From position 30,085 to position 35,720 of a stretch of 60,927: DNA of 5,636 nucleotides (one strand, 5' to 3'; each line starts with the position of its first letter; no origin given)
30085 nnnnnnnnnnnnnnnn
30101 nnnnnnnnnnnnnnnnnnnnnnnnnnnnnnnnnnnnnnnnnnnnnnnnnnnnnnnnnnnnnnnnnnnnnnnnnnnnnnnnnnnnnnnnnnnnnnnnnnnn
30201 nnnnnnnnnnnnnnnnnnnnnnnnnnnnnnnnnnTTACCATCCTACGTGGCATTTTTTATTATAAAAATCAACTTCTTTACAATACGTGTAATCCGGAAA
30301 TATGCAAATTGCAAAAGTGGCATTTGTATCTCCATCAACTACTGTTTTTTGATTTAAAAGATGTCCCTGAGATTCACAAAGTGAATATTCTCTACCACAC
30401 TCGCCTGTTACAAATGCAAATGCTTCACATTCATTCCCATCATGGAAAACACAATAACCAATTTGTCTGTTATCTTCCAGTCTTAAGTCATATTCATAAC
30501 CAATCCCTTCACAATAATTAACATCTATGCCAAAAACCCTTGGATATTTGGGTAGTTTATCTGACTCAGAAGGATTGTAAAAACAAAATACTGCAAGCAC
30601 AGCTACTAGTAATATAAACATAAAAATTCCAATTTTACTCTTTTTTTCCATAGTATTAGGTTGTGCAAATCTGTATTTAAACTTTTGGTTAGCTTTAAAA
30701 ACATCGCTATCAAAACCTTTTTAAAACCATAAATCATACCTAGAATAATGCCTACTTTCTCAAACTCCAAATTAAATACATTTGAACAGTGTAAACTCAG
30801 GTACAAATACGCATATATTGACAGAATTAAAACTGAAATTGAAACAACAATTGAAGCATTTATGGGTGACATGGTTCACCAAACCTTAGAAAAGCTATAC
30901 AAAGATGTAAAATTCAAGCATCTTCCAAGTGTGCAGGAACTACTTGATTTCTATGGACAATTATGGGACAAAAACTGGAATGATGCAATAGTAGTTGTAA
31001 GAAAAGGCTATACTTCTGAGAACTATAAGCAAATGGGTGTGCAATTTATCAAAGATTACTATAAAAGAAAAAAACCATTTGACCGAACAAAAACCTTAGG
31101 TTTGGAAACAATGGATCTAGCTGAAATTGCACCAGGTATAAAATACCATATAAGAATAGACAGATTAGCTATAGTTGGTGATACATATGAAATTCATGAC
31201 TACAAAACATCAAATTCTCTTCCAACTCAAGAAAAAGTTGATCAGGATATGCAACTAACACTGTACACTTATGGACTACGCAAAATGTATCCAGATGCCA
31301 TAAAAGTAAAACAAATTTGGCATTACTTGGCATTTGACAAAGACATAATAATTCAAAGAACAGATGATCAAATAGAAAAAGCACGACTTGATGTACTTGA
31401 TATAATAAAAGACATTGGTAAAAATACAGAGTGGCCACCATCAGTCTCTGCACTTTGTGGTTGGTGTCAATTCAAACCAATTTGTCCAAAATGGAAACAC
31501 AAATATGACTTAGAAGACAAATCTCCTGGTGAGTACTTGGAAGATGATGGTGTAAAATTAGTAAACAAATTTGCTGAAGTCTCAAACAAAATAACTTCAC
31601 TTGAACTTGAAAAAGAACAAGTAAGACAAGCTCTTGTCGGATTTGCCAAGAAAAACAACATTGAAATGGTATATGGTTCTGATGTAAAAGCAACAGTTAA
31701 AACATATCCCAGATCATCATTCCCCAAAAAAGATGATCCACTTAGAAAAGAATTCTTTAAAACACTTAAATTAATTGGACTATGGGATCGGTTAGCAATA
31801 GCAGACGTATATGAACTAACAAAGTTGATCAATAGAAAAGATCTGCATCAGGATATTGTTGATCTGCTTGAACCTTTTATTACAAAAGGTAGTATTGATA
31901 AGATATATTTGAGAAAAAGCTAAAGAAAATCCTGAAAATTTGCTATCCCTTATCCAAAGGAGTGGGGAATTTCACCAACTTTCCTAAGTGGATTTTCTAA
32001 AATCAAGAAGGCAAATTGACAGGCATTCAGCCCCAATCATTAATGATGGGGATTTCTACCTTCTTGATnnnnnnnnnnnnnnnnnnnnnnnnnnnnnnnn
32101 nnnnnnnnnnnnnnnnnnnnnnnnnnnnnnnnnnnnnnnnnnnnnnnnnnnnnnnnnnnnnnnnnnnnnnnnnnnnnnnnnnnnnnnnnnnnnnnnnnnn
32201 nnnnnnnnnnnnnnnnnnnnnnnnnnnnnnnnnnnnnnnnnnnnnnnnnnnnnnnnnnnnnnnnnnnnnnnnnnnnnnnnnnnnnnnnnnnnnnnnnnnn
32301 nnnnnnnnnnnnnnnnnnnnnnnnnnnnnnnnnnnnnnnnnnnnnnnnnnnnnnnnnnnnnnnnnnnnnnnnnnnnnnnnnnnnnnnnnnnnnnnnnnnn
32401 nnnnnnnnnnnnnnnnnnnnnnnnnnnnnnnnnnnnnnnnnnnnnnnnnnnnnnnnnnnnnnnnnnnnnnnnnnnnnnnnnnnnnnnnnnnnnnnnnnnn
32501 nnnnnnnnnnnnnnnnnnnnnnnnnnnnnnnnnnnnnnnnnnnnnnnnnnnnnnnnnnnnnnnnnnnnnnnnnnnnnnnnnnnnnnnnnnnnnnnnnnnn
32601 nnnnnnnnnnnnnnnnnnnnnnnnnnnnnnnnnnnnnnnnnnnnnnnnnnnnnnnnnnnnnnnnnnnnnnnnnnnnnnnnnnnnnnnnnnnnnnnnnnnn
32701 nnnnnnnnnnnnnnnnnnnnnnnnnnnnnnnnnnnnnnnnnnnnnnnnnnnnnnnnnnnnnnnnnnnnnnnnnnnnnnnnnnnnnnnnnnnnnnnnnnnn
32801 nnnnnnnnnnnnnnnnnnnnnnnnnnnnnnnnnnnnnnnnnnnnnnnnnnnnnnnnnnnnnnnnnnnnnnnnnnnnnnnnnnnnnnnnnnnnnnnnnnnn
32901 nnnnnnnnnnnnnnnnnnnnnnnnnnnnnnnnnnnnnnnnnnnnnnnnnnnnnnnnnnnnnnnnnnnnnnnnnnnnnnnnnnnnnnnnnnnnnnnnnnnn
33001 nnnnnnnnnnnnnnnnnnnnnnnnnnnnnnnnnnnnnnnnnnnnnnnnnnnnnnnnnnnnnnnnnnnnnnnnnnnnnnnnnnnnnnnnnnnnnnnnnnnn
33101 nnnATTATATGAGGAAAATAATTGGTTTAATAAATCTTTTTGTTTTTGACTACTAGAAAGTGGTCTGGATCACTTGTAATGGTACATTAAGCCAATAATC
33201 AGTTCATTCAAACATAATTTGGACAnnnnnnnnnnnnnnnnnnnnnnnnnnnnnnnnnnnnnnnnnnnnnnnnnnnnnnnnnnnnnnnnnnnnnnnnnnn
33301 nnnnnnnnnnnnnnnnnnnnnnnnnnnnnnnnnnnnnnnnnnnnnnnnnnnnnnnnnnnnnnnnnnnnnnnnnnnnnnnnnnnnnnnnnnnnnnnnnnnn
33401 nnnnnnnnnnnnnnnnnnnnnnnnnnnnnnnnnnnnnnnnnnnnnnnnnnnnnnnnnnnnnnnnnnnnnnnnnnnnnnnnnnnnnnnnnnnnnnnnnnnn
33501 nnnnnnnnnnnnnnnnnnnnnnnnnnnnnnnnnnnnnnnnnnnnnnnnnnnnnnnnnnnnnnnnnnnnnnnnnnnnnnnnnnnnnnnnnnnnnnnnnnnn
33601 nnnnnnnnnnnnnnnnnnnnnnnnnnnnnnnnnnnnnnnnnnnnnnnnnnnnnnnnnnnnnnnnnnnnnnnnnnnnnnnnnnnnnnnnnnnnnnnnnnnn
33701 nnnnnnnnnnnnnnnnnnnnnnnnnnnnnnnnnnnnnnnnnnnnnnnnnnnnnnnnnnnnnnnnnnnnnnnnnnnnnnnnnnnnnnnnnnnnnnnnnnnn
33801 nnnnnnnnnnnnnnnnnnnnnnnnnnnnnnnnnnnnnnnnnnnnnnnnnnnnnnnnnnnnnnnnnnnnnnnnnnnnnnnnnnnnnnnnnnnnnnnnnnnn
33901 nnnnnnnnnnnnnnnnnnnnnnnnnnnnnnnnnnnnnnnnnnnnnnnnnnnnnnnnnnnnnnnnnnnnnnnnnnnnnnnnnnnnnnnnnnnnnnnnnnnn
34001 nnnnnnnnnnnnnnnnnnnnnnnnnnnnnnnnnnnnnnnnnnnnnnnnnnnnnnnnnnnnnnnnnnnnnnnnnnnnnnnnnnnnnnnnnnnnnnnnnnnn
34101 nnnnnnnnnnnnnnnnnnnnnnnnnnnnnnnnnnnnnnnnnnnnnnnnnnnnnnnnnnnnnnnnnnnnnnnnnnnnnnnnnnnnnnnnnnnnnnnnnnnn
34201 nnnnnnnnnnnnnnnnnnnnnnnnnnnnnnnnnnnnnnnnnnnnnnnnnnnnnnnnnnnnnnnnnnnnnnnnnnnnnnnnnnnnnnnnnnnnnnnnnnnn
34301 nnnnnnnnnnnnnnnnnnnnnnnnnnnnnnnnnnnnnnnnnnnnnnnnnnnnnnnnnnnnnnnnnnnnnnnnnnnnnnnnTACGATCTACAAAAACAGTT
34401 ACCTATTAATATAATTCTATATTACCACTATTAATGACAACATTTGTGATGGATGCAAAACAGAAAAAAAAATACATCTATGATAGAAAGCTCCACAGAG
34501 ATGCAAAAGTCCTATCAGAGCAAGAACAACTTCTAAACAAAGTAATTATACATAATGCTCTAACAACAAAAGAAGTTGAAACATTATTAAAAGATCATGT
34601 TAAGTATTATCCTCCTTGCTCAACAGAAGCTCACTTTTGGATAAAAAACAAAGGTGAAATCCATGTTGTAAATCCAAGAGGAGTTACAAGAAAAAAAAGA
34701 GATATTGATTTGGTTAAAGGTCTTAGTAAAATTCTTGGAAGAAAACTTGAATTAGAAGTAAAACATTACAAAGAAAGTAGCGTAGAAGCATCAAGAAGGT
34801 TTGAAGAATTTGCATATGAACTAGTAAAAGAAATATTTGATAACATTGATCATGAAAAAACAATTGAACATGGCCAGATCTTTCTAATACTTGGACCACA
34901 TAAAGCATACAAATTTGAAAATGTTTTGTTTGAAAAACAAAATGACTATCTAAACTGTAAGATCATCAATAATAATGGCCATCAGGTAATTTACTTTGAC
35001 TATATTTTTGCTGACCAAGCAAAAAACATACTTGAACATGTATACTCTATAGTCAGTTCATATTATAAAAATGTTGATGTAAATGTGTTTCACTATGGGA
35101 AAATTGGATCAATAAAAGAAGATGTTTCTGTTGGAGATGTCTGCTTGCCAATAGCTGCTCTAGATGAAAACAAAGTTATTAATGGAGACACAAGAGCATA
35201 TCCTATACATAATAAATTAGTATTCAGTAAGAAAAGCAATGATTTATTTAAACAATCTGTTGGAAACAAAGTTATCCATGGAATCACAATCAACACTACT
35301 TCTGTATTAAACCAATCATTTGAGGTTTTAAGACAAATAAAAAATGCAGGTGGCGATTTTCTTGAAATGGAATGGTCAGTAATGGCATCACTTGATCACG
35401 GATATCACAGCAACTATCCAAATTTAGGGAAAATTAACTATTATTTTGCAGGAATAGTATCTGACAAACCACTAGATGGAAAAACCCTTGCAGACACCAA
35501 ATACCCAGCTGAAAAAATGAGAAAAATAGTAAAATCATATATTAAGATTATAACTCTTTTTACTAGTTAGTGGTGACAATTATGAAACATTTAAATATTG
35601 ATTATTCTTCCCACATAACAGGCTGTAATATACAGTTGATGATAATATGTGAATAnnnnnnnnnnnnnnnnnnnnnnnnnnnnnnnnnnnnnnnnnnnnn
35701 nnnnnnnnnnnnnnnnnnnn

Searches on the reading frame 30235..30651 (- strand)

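Call 41: search_protein_families(library=pfam, proteins=[window:30235-30651:-], max_evalue=0.0001)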
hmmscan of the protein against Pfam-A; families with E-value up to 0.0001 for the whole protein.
window:30235-30651:- (138 aa): 1 family
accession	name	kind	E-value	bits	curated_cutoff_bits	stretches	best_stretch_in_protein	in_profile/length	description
PF03891.20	DUF333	-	2.2e-12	47.5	25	1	46-83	9-46/47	Domain of unknown function (DUF333)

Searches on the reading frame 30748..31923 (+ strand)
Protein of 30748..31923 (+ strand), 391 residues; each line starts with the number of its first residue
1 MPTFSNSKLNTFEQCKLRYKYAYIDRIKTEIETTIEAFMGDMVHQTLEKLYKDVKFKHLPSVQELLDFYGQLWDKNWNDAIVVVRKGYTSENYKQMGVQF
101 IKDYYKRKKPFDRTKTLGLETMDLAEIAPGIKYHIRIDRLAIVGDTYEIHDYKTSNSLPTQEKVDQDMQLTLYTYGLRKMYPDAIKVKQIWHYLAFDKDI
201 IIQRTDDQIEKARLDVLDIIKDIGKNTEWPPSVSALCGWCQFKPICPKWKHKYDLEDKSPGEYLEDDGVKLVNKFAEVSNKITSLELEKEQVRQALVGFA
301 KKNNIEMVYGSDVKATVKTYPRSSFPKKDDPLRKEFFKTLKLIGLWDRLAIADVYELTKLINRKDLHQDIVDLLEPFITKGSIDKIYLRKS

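Call 41: search_protein_families(library=pfam, proteins=[window:30748-31923:+], max_evalue=0.0001)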
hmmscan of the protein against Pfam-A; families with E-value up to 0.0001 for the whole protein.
window:30748-31923:+ (391 aa): 2 families
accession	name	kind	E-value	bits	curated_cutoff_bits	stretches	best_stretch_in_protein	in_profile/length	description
PF12705.13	PDDEXK_1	-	6.9e-29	101.9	22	1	3-247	1-247/247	PD-(D/E)XK nuclease superfamily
PF01930.23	Cas_Cas4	-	2.5e-07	31.3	22.7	1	132-246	52-158/160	Domain of unknown function DUF83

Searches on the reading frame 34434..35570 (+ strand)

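Call 43: search_protein_families(library=pfam, proteins=[window:34434-35570:+], max_evalue=0.0001)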
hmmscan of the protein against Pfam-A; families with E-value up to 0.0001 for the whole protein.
window:34434-35570:+ (378 aa): 1 family
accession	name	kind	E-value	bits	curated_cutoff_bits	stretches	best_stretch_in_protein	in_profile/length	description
PF01048.26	PNP_UDP_1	-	9.9e-07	28.8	25.1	1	218-320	73-182/233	Phosphorylase superfamily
